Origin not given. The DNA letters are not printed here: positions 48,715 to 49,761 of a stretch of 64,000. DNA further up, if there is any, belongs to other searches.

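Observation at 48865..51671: Hypothetical protein, bactofilin and pdxA (TAATG-coupled), plus a membrane protein, as a single unit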

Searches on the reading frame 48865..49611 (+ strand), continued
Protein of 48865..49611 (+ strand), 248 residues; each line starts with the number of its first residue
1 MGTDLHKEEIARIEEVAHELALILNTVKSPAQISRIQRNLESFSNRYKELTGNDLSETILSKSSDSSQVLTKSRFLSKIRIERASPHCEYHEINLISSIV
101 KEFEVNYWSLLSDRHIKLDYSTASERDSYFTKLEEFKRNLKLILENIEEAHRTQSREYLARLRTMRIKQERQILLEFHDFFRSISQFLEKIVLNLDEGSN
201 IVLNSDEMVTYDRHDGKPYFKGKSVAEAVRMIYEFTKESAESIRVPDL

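Call 37: find_encoding_contigs(protein=P0018, flank=5000, max_places=1)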
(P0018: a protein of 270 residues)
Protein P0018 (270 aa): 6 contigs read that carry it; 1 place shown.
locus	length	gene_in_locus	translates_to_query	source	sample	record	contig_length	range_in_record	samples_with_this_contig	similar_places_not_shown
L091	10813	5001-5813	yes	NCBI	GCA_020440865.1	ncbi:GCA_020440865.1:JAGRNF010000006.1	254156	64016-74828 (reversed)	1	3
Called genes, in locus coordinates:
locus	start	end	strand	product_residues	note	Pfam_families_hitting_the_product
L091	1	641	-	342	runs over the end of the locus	PF02655:ATP-grasp_3 (weak), PF07478:Dala_Dala_lig_C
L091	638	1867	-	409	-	PF04055:Radical_SAM, PF13353:Fer4_12 (weak), PF12544:LAM_C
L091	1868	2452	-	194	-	-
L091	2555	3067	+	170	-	PF01957:NfeD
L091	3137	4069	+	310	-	PF01145:Band_7, PF16200:Band_7_C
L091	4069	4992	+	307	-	PF01145:Band_7, PF16200:Band_7_C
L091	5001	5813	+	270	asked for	-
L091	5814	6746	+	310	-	PF04166:PdxA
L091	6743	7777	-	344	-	PF00316:FBPase, PF18913:FBPase_C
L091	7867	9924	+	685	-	PF10459:Peptidase_S46, PF13365:Trypsin_2 (faint)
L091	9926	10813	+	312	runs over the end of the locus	PF12796:Ank_2, PF13637:Ank_4 (weak), PF13857:Ank_5, PF12796:Ank_2, PF13637:Ank_4, PF13857:Ank_5, PF00023:Ank, PF13606:Ank_3, +4 more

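Call 38: find_encoding_contigs(protein=P0152, flank=5000, max_places=1)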
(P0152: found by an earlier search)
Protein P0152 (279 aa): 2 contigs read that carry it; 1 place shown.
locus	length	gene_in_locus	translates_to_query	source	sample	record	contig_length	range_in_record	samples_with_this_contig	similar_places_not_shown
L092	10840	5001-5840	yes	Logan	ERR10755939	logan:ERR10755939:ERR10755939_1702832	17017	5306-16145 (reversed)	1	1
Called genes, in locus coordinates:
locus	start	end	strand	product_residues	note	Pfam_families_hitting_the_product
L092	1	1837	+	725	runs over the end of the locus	PF27359:TP_0179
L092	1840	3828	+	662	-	PF13185:GAF_2 (faint), PF00990:GGDEF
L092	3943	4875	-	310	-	PF01476:LysM, PF01551:Peptidase_M23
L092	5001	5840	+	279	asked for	-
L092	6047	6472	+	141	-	PF04519:Bactofilin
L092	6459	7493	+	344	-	PF04166:PdxA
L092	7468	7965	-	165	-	-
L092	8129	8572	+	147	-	-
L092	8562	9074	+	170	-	PF00515:TPR_1 (faint), PF07719:TPR_2 (faint), PF13174:TPR_6 (faint), PF13181:TPR_8 (faint), PF13432:TPR_16 (faint), PF13414:TPR_11 (faint), PF14559:TPR_19 (faint)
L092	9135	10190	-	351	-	PF19077:Big_13 (faint), PF13750:Big_3_3 (faint)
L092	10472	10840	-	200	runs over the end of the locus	PF00293:NUDIX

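Call 39: find_encoding_contigs(protein=P0012, flank=5000, max_places=1)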
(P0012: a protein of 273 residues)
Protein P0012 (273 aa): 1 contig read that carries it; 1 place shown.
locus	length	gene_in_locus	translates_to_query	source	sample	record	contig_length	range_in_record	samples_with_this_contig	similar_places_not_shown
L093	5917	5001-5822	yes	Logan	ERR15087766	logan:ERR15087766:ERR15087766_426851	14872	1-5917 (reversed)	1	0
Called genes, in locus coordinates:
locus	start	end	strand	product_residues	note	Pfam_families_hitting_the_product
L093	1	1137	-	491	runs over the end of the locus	PF03062:MBOAT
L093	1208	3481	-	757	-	PF01464:SLT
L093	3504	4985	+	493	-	-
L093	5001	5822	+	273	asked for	-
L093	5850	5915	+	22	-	?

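Call 75: list_cluster_members(proteins=[P0020, P0021, P0024, P0026, P0030, P0036, P0044, P0050, P0061, P0071])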
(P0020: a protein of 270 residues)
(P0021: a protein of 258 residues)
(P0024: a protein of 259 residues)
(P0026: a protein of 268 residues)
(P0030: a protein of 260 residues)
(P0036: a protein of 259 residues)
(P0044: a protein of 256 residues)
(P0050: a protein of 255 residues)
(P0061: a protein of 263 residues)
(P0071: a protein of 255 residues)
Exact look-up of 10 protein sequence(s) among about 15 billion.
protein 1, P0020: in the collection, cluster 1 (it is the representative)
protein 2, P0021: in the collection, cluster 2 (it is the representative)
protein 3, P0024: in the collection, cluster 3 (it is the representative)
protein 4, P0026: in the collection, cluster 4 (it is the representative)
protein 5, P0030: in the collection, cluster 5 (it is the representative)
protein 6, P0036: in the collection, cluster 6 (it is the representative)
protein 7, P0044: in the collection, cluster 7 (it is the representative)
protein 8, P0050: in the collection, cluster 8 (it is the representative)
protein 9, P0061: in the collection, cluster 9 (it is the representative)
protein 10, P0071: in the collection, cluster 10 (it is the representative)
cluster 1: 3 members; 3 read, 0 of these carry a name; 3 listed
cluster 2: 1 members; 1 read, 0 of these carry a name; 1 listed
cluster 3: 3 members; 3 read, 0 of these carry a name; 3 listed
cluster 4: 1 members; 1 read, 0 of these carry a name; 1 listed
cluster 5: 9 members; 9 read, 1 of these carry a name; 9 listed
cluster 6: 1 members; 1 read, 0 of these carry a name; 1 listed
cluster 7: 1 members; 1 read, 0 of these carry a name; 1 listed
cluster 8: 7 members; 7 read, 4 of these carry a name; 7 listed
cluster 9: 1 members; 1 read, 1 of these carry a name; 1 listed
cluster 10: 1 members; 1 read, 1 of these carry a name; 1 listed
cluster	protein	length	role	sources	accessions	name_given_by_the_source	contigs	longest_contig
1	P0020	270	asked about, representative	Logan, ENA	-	-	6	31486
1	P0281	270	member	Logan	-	-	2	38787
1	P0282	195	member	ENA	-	-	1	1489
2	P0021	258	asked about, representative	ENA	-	-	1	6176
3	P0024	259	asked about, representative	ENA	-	-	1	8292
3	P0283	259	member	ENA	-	-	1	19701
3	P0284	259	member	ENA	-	-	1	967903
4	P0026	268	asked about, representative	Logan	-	-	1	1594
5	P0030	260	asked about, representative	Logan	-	-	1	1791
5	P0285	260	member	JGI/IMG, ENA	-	hypothetical protein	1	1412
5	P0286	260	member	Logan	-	-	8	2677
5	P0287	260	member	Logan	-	-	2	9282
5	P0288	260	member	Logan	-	-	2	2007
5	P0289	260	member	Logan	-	-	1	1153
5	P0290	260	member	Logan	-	-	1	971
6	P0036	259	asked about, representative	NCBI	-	-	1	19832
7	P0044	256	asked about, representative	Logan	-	-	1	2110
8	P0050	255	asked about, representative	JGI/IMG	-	hypothetical protein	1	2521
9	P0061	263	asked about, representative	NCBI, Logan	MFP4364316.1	MAG: hypothetical protein ACLFR1_10665 [Spirochaetia bacterium]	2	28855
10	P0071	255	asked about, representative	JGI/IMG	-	hypothetical protein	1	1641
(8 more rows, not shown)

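Call 76: find_encoding_contigs(protein=P0061, flank=5000, max_places=1)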
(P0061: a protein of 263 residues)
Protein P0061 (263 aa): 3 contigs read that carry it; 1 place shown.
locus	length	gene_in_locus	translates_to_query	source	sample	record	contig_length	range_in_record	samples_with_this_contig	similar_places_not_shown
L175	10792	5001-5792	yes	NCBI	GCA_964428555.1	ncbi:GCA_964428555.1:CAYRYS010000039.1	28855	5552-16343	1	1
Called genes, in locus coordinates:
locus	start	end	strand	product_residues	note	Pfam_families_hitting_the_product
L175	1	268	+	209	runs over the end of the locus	-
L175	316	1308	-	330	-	PF01116:F_bP_aldolase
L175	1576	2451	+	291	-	-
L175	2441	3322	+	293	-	PF04055:Radical_SAM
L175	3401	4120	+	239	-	PF04620:FlaA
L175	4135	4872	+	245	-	PF04620:FlaA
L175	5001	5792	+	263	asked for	-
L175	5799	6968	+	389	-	PF00027:cNMP_binding, PF00512:HisKA, PF02518:HATPase_c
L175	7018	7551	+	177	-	PF03351:DOMON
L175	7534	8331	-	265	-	PF01026:TatD_DNase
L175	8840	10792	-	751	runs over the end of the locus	-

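Call 84: search_protein_families(library=ncbifam, proteins=[L090:6286-7293:+, L091:5814-6746:+], max_evalue=1e-30)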
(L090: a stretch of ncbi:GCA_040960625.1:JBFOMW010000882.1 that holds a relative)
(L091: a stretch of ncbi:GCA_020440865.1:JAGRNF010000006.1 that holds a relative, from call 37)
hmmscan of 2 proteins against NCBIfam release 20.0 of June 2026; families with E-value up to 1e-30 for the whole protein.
L090:6286-7293:+ (335 aa): 7 families
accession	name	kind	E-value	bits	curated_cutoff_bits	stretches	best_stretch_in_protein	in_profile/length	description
TIGR00557.1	pdxA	equivalog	2.4e-95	319.7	290.35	1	9-324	3-317/320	4-hydroxythreonine-4-phosphate dehydrogenase PdxA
NF003699.0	PRK05312.1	equivalog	1.4e-79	267.9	378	1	10-328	9-334/340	4-hydroxythreonine-4-phosphate dehydrogenase PdxA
NF002992.0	PRK03743.1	equivalog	6.8e-70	235.9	470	1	9-324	8-325/333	4-hydroxythreonine-4-phosphate dehydrogenase PdxA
NF002520.0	PRK01909.1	equivalog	4.8e-66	223.3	476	1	5-326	5-322/329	4-hydroxythreonine-4-phosphate dehydrogenase PdxA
NF002744.0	PRK02746.1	equivalog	2.4e-64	217.7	425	1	7-330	11-343/346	4-hydroxythreonine-4-phosphate dehydrogenase PdxA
NF002891.0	PRK03371.1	equivalog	1e-55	189.2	583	1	9-324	6-323/326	D-threonate 4-phosphate dehydrogenase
NF003040.0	PRK03946.1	equivalog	7.1e-49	166.9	376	1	9-324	5-301/307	4-hydroxythreonine-4-phosphate dehydrogenase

L091:5814-6746:+ (310 aa): 7 families
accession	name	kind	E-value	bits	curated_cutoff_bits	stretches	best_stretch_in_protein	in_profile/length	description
TIGR00557.1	pdxA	equivalog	1.4e-81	274.4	290.35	1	5-306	2-316/320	4-hydroxythreonine-4-phosphate dehydrogenase PdxA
NF003699.0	PRK05312.1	equivalog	4.3e-70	236.7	378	1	2-305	4-328/340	4-hydroxythreonine-4-phosphate dehydrogenase PdxA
NF002744.0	PRK02746.1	equivalog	1.7e-56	191.8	425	1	5-304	12-334/346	4-hydroxythreonine-4-phosphate dehydrogenase PdxA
NF003040.0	PRK03946.1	equivalog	4.5e-53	180.7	376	1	5-306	4-300/307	4-hydroxythreonine-4-phosphate dehydrogenase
NF002520.0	PRK01909.1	equivalog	6.9e-52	176.8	476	1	5-302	8-315/329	4-hydroxythreonine-4-phosphate dehydrogenase PdxA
NF002891.0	PRK03371.1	equivalog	1.1e-45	156.3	583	1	77-304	89-320/326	D-threonate 4-phosphate dehydrogenase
NF002992.0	PRK03743.1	equivalog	5.5e-45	154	470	1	77-306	91-324/333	4-hydroxythreonine-4-phosphate dehydrogenase PdxA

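Call 91: predict_structure(alignment_id=A3)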
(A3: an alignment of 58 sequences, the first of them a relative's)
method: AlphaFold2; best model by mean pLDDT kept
length: 248 residues; sequences in the alignment: 58
mean_pLDDT: 91.3   pTM: 0.72
mean pLDDT of the five models: 91.3, 90.5, 90.3, 89.8, 89.2
residues with pLDDT >= 90: 192; 70-90: 42; 50-70: 9; < 50: 5
segments of 3 or more residues with pLDDT < 50: 64-68
pLDDT, mean of each block of 10 residues (from residue 1): 82 93 83 89 94 86 53 83 94 96 95 96 97 97 96 97 95 96 98 97 97 87 97 97 84
secondary structure, 60 per line:
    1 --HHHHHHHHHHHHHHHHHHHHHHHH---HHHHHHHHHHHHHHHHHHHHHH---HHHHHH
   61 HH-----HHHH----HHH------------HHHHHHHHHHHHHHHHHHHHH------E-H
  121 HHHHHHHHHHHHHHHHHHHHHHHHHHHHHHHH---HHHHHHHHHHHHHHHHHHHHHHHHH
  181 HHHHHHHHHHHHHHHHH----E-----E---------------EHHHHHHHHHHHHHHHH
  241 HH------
elements in order: H3-26 H30-51 H55-62 H68-71 H91-111 H120-152 H156-197 H225-242

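Call 94: fold_search(model_id=the predicted structure, library=pdb)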
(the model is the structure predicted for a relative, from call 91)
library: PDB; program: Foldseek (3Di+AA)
matches with E <= 10: 140; with E <= 0.001: 0
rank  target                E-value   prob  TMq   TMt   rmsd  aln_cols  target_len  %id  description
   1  3dby_A                6.6e-01  0.25  0.29  0.28  16.0       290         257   11  Crystal structure of uncharacterized protein from Bacillus cereus G9241 (CSAP Target) (released 2008-07-29)
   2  3i9y                  8.5e-01  0.13  0.17  0.19  16.2       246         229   13  Crystal structure of the V. parahaemolyticus histidine kinase sensor TorS sensor domain (released 2009-10-06)
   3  1rj1                  1.3e+00  0.10  0.14  0.22  12.0       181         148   10  Crystal Structure of a Cell Wall Invertase Inhibitor from Tobacco (released 2004-02-03)
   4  7y48                  1.5e+00  0.08  0.19  0.10  22.1       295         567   11  Cryo-EM Structure of biliverdin-bound mitochondrial ABC transporter ABCB10 from Biortus (released 2023-05-24)
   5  7y49                  1.5e+00  0.13  0.27  0.13  22.7       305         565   10  Cryo-EM Structure of apo mitochondrial ABC transporter ABCB10 from Biortus (released 2023-04-19)
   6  8oyv_A                1.6e+00  0.21  0.22  0.28   9.7       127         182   17  De novo designed Claudin fold CLF_4 (released 2023-10-18)
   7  3dby_B                1.7e+00  0.13  0.26  0.25  16.4       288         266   14  Crystal structure of uncharacterized protein from Bacillus cereus G9241 (CSAP Target) (released 2008-07-29)
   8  8t4h_B                1.8e+00  0.07  0.19  0.10  21.6       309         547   11  Transporter associated with antigen processing (TAP) bound to the 8-mer peptide RRYQSTEL (released 2024-06-19)
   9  4fj3_B                1.9e+00  0.11  0.17  0.19  17.7       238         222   11  14-3-3 isoform zeta in complex with a diphoyphorylated C-RAF peptide (released 2012-09-05)
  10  9esf_C                1.9e+00  0.06  0.19  0.15  24.5       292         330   14  Holo IDO with a bound inhibitor (released 2025-03-05)
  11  4ayw                  2.0e+00  0.13  0.27  0.13  22.8       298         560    9  STRUCTURE OF THE HUMAN MITOCHONDRIAL ABC TRANSPORTER, ABCB10 (PLATE FORM) (released 2012-07-11)
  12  5vju                  2.1e+00  0.16  0.27  0.33  19.0       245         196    9  De Novo Photosynthetic Reaction Center Protein Variant Equipped with His-Tyr H-bond, Heme B, and Cd(II) ions (released 2018-04-25)
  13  7x0t_A                2.3e+00  0.04  0.16  0.07  25.8       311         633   11  Cryo-EM structure of human ABCD1 E630Q in the presence of C26:0-CoA and ATP (released 2023-03-22)
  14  6fn9_A                2.6e+00  0.10  0.19  0.20  19.4       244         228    9  Mono- and bivalent 14-3-3 inhibitors for characterizing supramolecular lysine-PEG interactions in proteins (released 2018-07-04)
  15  9g2x_B                2.6e+00  0.06  0.20  0.09  24.3       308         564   13  Cryo-EM structure of IrtAB in outward-occluded state in presence of mycobactin under turnover conditions in LMNG (released 2024-12-18)
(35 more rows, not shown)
